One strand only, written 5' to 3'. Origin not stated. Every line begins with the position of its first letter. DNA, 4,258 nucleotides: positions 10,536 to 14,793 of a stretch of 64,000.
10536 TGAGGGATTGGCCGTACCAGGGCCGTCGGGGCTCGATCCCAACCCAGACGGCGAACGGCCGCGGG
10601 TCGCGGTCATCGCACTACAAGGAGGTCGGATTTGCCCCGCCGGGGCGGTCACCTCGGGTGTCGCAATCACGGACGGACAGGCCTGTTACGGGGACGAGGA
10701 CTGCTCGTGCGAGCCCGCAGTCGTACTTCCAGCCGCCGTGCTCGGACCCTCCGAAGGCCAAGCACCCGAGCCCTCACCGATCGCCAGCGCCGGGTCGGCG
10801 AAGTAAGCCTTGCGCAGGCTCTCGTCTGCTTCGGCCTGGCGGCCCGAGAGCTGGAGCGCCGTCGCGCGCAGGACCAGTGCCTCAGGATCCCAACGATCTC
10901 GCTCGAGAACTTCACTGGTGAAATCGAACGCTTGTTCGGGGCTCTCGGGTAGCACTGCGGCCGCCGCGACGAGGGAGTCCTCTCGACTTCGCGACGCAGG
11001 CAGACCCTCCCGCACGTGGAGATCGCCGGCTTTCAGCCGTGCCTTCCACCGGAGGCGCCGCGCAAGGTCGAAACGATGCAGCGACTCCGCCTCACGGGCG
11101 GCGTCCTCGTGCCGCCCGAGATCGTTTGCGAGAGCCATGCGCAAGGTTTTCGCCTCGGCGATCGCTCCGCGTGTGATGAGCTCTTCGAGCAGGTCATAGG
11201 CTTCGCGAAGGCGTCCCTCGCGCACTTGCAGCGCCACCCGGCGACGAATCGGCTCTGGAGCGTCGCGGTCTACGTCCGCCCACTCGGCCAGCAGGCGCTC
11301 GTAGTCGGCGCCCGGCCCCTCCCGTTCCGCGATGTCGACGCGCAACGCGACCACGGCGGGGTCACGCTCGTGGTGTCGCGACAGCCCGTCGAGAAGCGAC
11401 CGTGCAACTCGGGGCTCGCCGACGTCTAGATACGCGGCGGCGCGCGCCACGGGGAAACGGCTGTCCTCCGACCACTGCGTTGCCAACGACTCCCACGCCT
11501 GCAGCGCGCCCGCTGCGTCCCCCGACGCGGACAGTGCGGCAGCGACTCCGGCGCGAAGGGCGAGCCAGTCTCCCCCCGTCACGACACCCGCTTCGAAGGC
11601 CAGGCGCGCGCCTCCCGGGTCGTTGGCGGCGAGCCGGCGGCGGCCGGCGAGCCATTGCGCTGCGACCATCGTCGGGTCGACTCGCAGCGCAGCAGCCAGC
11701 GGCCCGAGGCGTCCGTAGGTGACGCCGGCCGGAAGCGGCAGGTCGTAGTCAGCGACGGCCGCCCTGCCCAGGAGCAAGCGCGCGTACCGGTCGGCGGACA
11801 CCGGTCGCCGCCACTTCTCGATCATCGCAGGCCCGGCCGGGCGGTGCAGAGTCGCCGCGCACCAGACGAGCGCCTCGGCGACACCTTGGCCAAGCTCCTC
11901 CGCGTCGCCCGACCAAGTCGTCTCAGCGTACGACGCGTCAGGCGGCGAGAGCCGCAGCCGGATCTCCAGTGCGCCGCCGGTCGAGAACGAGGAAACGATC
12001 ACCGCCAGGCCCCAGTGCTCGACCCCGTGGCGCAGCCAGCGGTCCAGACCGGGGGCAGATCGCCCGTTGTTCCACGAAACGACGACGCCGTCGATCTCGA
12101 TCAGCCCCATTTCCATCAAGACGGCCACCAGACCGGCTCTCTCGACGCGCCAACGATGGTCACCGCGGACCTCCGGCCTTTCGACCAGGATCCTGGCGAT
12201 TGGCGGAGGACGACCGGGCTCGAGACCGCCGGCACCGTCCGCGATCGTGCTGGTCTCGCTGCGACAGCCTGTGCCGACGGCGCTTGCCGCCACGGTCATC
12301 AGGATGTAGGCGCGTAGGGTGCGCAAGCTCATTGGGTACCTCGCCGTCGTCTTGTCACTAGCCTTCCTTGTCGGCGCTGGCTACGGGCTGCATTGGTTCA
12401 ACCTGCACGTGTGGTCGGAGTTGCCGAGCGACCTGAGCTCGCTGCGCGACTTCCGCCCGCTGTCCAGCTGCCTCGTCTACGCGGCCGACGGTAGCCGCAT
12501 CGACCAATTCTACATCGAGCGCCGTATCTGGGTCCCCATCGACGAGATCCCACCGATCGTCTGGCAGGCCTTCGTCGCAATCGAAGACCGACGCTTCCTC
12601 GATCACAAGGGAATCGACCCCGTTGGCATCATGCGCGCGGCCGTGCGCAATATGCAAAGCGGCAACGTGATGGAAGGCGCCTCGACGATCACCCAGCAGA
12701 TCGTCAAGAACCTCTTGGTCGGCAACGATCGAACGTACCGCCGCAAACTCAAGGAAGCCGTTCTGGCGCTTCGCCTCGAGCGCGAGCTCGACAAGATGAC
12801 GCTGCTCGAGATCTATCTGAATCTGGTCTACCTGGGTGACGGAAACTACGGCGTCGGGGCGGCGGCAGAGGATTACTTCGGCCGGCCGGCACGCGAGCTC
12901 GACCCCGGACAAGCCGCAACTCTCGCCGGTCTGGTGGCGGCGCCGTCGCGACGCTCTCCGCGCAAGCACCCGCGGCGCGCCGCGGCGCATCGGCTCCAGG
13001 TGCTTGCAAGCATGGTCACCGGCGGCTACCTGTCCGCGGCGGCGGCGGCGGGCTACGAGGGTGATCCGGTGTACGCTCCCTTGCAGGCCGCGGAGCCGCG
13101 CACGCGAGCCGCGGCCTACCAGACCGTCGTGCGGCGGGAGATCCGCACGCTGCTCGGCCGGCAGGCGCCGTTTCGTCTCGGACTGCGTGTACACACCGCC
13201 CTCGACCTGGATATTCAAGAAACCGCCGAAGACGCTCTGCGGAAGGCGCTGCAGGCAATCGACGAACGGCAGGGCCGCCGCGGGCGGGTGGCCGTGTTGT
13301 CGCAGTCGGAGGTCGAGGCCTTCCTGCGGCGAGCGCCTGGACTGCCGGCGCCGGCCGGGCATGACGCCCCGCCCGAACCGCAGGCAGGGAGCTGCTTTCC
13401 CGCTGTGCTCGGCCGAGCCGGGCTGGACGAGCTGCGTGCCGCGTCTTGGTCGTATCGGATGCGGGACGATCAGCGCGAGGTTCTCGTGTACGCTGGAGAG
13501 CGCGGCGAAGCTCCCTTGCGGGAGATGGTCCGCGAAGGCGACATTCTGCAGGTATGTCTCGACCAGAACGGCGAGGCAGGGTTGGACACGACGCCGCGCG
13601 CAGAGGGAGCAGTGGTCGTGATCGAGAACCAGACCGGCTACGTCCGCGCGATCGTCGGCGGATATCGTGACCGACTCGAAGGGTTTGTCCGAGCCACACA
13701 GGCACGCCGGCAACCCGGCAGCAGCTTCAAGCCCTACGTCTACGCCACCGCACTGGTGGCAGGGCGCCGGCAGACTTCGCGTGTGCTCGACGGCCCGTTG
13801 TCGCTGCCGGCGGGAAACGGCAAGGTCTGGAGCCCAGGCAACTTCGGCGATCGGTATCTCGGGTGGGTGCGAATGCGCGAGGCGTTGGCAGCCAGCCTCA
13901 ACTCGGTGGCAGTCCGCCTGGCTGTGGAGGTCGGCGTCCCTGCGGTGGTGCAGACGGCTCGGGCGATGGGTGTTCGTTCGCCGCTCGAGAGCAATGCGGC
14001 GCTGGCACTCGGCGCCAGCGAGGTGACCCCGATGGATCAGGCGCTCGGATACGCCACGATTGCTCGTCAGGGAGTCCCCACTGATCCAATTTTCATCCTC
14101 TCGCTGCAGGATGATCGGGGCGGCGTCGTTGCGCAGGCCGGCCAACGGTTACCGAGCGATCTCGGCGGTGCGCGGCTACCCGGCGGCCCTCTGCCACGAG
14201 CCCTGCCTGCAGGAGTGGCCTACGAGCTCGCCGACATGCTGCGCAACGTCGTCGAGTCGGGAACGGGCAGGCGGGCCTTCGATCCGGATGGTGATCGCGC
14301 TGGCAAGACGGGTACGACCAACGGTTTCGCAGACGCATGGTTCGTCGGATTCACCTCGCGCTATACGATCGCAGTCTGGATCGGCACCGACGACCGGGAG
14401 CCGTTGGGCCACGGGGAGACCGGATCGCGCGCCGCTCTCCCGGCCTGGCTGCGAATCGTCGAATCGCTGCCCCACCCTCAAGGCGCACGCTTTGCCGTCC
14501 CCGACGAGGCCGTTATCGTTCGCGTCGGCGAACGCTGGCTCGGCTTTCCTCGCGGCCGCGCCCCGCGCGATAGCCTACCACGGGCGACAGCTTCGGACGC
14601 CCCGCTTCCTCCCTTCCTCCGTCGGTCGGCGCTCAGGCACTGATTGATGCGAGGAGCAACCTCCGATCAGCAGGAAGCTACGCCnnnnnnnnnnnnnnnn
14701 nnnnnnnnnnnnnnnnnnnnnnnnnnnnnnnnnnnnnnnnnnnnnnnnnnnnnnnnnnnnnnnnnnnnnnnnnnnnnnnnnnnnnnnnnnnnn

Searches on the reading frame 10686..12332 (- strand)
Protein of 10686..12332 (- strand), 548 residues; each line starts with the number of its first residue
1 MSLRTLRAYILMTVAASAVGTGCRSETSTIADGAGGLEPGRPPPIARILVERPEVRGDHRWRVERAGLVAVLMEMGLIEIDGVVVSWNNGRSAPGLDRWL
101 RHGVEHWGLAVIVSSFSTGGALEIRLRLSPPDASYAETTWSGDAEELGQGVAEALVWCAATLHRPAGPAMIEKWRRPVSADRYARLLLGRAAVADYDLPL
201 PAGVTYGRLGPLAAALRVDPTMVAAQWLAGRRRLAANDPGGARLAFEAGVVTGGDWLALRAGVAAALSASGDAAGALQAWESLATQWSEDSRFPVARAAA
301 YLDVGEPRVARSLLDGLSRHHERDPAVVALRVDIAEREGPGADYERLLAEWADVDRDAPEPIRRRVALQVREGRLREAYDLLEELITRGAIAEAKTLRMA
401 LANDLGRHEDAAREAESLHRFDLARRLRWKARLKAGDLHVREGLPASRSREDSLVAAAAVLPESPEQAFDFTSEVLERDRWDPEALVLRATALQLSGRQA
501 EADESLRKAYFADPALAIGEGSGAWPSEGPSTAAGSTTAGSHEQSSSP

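Call 64: search_protein_families(library=pfam, proteins=[window:10686-12332:-], max_evalue=0.001)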
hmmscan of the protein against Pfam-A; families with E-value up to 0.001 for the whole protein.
window:10686-12332:- (548 aa): 1 family
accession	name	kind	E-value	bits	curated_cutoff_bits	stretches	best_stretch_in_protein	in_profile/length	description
PF14559.12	TPR_19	-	0.00019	22.1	25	0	269-331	3-65/68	Tetratricopeptide repeat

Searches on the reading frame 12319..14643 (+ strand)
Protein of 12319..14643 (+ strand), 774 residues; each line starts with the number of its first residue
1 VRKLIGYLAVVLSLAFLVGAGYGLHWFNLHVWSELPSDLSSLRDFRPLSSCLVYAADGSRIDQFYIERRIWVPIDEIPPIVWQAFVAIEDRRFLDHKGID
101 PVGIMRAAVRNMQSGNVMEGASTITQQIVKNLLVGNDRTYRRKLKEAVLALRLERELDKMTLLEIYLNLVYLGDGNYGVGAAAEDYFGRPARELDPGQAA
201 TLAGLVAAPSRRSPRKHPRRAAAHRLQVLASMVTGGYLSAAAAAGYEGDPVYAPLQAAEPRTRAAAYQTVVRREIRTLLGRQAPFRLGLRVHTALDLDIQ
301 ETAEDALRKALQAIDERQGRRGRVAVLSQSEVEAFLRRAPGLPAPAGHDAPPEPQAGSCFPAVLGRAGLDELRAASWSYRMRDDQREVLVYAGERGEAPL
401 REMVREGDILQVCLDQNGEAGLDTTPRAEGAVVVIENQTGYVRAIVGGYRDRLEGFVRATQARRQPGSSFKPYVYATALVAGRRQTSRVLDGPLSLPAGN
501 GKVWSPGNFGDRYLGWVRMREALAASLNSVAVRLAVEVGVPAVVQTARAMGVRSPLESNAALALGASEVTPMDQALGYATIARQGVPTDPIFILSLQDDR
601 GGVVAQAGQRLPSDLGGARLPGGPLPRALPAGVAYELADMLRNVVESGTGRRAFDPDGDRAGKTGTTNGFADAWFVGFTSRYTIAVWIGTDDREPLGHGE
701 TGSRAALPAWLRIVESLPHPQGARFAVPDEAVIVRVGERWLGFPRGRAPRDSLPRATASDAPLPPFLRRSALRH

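Call 64: search_protein_families(library=pfam, proteins=[window:12319-14643:+], max_evalue=0.001)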
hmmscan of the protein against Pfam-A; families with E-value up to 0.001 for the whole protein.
window:12319-14643:+ (774 aa): 2 families
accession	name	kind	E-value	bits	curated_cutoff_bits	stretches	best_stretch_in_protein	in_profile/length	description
PF00912.28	Transgly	-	1e-60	204.6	27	1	59-232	3-177/178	Transglycosylase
PF00905.27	Transpeptidase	-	6e-21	75.4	22.1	1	430-689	1-279/299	Penicillin binding protein transpeptidase domain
